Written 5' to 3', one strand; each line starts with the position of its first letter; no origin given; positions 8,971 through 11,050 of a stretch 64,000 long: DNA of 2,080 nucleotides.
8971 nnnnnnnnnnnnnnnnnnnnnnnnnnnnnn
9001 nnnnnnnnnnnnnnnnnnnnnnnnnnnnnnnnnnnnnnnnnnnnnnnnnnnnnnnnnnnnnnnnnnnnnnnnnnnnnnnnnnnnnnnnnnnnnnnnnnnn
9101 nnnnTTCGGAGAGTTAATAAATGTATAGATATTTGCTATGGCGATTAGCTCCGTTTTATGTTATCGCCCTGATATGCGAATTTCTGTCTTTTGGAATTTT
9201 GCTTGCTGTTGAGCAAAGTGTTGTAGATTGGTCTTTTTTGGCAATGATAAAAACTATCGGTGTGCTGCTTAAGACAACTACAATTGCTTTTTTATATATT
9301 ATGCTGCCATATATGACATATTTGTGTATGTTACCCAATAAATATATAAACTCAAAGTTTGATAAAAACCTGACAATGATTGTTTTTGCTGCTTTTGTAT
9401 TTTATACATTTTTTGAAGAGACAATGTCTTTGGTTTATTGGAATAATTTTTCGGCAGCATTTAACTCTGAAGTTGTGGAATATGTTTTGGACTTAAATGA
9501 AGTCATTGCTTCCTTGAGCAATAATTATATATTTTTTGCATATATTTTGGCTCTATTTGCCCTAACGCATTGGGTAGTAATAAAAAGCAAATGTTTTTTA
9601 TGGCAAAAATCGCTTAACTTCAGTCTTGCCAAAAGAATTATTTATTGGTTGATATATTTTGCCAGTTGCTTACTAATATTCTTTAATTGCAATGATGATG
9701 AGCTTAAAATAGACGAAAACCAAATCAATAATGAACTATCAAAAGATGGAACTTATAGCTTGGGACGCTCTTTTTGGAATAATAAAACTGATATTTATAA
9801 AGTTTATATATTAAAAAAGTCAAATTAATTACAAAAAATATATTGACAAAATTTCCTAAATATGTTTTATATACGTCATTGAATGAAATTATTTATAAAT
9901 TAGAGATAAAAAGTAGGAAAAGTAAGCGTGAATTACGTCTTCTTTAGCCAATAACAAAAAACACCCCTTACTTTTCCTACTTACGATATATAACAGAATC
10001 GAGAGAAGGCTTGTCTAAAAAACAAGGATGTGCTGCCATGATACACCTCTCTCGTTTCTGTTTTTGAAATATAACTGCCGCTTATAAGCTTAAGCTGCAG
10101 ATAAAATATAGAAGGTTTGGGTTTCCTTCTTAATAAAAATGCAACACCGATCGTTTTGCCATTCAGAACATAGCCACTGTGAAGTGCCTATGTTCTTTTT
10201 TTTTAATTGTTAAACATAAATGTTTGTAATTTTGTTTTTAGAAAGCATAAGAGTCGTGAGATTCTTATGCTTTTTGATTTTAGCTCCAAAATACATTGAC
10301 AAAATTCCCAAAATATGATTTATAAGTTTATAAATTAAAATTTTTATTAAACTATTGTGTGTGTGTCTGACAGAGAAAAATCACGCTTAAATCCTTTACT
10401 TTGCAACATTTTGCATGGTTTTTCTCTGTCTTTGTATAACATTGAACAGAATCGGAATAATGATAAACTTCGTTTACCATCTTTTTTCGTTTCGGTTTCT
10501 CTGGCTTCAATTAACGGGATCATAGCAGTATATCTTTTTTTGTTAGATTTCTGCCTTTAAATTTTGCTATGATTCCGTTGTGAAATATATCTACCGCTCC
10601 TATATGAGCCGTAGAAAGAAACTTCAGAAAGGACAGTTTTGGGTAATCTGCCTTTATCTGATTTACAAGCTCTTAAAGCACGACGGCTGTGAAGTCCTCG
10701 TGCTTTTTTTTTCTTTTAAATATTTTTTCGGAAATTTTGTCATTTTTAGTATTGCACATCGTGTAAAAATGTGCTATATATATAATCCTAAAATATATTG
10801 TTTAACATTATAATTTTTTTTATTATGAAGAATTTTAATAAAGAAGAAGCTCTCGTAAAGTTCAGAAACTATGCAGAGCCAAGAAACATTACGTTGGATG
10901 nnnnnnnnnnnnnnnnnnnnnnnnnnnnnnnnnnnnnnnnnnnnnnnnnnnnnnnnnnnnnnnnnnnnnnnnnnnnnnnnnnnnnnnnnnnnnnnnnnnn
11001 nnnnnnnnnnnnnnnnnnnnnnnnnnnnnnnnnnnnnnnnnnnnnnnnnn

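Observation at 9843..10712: Two tandem paralogous, heavily base-paired RNA-like units with their own promoters and terminators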

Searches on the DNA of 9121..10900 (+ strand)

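Call 4: search_rna_families(source=window, start=9700, end=10900, threshold=evalue, max_evalue=10, show_alignments=3)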
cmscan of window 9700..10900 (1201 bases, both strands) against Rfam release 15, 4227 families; matches with E-value up to 10: 14.
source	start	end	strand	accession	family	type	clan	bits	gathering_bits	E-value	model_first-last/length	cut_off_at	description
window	9899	9993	-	RF03224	MIR9560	Gene; miRNA;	-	28.6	74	0.0033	1-96/96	no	MIR9560 microRNA precursor family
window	9898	9994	-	RF03814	mir-2797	Gene; miRNA;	-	26.5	74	0.027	1-77/77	no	mir-2797 microRNA precursor family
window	9864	9979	+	RF04339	Plastid-psbJ-3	Cis-reg;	CL00152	23.1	61.7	0.37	1-125/125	no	Plastid-psbJ-3 3UTR RNA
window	9866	9952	+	RF02644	Spy490380c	Gene; sRNA;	-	21.3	65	8.9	1-96/96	no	S. pyogenes small RNA Spy490380c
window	10610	10715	+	RF00558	L20_leader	Cis-reg; leader;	-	21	58.7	0.24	1-127/127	no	Ribosomal protein L20 leader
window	10016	10106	+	RF01231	snoR74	Gene; snRNA; snoRNA; HACA-box;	-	20.7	44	2.3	1-134/134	no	Small nucleolar RNA snoR74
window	10361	10439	+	RF00641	mir-154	Gene; miRNA;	CL00149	19.5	52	1.1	1-82/82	no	mir-154 microRNA precursor family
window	10513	10579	+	RF04134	MIR7504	Gene; miRNA;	-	18.5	83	3.9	1-124/124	no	MIR7504 microRNA precursor family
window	9904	9989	-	RF01061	mir-548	Gene; miRNA;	-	18.2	90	2.5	1-84/84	no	mir-548 microRNA precursor family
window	10371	10488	-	RF02397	sau-5971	Gene; sRNA;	-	17.7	90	3.1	1-96/96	no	Staphylococcus sRNA sau-5971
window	10369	10430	-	RF03940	MIR9563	Gene; miRNA;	-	16.8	90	5.5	1-127/127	no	MIR9563 microRNA precursor family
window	9988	10031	+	RF00522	PreQ1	Cis-reg; riboswitch;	-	14.2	39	8.4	1-45/45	no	PreQ1 (pre queuosine) riboswitch aptamer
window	10565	10664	-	RF02050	STnc470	Gene; sRNA;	-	12.4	80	2.2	1-226/226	no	Salmonella enterica sRNA STnc470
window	10162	10222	-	RF02377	SurA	Gene; sRNA;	-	9.7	100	9.1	1-279/279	no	SurA sRNA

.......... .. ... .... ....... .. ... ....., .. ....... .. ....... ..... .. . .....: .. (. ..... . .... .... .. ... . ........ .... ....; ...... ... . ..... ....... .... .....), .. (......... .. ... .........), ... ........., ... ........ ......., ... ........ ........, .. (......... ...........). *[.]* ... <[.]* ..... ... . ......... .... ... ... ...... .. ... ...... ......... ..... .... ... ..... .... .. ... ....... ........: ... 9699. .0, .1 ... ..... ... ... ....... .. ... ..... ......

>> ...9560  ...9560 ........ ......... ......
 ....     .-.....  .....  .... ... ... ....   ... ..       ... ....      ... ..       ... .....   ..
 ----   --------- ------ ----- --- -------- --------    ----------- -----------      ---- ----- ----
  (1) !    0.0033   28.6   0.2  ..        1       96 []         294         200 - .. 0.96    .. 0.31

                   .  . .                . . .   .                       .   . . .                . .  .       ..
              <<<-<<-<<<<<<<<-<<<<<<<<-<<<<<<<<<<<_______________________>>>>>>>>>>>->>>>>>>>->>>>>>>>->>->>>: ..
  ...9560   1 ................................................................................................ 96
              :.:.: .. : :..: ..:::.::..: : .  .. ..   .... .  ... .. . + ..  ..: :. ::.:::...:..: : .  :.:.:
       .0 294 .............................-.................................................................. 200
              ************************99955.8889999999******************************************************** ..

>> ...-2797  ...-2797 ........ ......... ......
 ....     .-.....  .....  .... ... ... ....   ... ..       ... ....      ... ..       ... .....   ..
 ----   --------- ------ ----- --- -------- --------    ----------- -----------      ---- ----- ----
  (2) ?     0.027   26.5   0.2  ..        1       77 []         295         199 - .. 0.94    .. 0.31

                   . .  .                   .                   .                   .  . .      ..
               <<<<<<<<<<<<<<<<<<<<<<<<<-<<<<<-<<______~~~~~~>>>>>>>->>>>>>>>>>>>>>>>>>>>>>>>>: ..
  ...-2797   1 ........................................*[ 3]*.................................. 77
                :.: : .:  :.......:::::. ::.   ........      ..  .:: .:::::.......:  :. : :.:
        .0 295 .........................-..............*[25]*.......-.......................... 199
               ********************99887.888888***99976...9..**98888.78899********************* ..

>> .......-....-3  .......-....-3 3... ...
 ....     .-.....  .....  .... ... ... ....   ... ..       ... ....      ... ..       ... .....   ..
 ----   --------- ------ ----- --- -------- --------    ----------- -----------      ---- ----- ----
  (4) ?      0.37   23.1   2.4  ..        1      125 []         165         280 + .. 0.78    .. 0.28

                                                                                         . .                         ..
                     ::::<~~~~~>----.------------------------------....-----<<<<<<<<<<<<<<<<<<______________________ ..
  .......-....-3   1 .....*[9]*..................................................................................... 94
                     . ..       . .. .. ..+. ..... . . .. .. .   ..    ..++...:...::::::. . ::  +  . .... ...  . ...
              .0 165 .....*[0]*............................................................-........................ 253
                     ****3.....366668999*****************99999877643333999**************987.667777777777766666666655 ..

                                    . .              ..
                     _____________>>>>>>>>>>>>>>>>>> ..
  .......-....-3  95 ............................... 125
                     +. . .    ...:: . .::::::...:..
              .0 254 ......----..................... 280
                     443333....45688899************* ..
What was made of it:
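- On Any Rfam 15 family (RNase P, 6S, SRP, tmRNA, T-box, riboswitches, OLE, GOLLD, ROOL, HEARO, raiA, alphaproteobacterial sRNAs): At E up to 10 the best hit is 28.6 bits against a 74-bit cut-off, for a plant miRNA model on the minus strand (call 4).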

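Call 13: search_dna_similar(query=window:9800-10830:+, collection=phages, mode=distant, max_evalue=0.01)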
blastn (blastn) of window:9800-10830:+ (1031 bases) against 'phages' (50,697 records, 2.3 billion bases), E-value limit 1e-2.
No match.

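Call 50: search_rna_families(sources=[L124, L127, L130, L133, L121, L116, L119], threshold=evalue, max_evalue=0.1)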
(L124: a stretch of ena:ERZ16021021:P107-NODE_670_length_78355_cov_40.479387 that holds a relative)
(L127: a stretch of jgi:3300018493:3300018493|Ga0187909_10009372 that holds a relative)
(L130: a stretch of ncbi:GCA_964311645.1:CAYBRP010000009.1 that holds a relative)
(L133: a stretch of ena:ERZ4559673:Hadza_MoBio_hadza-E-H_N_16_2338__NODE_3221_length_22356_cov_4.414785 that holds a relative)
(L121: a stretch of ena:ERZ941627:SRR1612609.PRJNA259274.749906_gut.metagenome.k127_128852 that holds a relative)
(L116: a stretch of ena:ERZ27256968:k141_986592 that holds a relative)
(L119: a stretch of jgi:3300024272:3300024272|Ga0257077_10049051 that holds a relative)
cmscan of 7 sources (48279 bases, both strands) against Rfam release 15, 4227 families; matches with E-value up to 0.1: 4.
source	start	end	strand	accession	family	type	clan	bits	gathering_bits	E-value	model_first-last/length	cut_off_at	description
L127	7252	7629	+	RF01849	alpha_tmRNA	Gene;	CL00001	203.6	50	1.6e-57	1-355/355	no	Alphaproteobacteria transfer-messenger RNA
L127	7310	7539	+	RF04321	tmRNA_permuted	Gene;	-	139.3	47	2.1e-27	1-213/213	no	permuted transfer-messenger RNA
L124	7610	7714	+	RF01849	alpha_tmRNA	Gene;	CL00001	55.4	50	9e-13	1-103/355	3'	Alphaproteobacteria transfer-messenger RNA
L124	4237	4298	-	RF01478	rli47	Gene; sRNA;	-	22.2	200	0.05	1-508/508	no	Listeria sRNA rli47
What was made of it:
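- On Any Rfam 15 family (RNase P, 6S, SRP, tmRNA, T-box, riboswitches, OLE, GOLLD, ROOL, HEARO, raiA, alphaproteobacterial sRNAs): Seven related loci gave no hit in the units at E up to 0.1 (call 50).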

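Call 70: build_rna_model(alignment_id=A5, structure=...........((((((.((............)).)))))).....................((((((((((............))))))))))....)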
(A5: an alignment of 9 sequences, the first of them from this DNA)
Model R1 built from alignment A5 (9 sequences, 98 columns); structure: as given.
model positions 79; base pairs 18; branch points 1; effective number of sequences 5.64; information 0.717 bits per position. Calibrated on 0.2 Mb of random sequence (short: E-values are rough).
structure used (alignment columns):
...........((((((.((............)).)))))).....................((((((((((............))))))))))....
